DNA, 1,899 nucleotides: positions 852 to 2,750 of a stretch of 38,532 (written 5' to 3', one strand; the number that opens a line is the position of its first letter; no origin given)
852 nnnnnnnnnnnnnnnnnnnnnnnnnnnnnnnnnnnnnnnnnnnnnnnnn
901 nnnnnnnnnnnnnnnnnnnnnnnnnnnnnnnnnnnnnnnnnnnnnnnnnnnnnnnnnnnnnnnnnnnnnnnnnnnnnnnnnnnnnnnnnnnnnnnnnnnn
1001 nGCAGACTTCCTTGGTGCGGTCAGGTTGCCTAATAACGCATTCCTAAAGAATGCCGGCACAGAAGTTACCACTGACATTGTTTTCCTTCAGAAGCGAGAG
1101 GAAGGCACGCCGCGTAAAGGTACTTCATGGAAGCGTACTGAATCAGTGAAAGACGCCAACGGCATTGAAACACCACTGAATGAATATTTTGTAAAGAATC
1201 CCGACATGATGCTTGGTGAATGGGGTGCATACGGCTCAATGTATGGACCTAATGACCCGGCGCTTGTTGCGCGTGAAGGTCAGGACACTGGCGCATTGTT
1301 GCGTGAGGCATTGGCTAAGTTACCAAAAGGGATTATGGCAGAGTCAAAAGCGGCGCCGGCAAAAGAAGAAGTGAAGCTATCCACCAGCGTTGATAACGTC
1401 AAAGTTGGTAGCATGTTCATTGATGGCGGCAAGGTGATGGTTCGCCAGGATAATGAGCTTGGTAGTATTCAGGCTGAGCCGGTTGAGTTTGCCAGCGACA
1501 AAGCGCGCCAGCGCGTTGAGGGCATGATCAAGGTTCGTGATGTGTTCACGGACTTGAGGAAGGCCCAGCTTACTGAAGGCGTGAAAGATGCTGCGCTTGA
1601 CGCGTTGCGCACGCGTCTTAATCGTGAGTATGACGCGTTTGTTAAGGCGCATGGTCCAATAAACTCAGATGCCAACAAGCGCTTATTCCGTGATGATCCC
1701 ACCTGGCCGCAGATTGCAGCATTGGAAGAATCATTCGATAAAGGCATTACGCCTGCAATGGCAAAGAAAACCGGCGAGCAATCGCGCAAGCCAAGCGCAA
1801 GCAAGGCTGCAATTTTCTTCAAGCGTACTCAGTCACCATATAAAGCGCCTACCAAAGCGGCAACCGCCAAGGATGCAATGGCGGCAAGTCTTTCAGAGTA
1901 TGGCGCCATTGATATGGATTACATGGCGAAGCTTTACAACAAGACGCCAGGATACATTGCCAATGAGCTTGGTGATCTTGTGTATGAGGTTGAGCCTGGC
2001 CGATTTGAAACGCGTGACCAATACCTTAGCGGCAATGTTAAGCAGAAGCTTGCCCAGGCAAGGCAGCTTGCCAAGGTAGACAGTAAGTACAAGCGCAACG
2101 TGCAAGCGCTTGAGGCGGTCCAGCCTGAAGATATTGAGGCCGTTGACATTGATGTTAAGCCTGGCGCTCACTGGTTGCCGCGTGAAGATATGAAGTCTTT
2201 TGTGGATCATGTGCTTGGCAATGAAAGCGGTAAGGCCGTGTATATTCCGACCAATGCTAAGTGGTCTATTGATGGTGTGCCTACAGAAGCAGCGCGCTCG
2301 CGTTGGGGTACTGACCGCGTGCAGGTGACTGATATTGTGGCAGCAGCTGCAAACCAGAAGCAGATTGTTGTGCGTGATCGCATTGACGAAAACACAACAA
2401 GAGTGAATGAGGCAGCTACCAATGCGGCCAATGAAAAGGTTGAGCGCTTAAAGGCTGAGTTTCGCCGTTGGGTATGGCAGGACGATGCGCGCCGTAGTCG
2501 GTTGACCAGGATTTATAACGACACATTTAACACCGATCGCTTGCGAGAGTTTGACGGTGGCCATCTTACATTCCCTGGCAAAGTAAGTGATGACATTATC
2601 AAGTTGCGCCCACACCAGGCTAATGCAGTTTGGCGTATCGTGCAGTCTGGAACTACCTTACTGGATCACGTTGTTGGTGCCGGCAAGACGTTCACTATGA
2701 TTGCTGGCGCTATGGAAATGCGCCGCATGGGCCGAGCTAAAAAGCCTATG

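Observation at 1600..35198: Dispersed arrays of ACGCGT-type hexamers phased at exactly 11 bp, independent of reading frame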

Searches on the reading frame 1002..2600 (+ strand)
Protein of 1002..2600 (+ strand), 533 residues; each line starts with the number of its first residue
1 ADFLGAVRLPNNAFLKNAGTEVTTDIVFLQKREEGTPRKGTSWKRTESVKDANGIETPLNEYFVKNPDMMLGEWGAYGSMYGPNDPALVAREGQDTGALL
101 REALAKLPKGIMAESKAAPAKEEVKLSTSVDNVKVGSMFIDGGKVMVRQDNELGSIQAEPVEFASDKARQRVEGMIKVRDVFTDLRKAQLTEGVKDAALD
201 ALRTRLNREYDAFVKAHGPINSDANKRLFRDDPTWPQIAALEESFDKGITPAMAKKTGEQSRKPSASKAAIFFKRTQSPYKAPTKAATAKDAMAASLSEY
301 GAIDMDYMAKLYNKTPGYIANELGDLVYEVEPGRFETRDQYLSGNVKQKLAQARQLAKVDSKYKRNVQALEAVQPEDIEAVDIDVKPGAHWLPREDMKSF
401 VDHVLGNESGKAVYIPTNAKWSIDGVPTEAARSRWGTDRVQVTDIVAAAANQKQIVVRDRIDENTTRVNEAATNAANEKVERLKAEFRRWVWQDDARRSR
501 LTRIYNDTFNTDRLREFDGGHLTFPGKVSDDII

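Call 29: find_related_loci(query=window:1002-2600:+, collection=viral_contigs, flank=10000)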
Query window:1002-2600:+ (533 aa) in viral_contigs; peptide patterns used: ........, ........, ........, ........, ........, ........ (x = any residue, [..] = any of these).
11 stretches matched a pattern; 7 encode a relative of the query (tblastn E <= 1e-3); 6 distinct loci.
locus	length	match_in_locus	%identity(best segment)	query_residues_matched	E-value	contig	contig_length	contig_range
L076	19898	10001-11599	99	1-533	0e+0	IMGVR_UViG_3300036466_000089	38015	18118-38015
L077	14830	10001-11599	97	1-533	0e+0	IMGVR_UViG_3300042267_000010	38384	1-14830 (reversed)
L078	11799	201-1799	97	1-533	0e+0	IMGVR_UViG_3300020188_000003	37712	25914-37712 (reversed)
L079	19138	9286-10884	96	1-533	0e+0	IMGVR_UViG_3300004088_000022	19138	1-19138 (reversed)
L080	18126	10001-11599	97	1-533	0e+0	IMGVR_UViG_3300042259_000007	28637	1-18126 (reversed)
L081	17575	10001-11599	96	1-533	0e+0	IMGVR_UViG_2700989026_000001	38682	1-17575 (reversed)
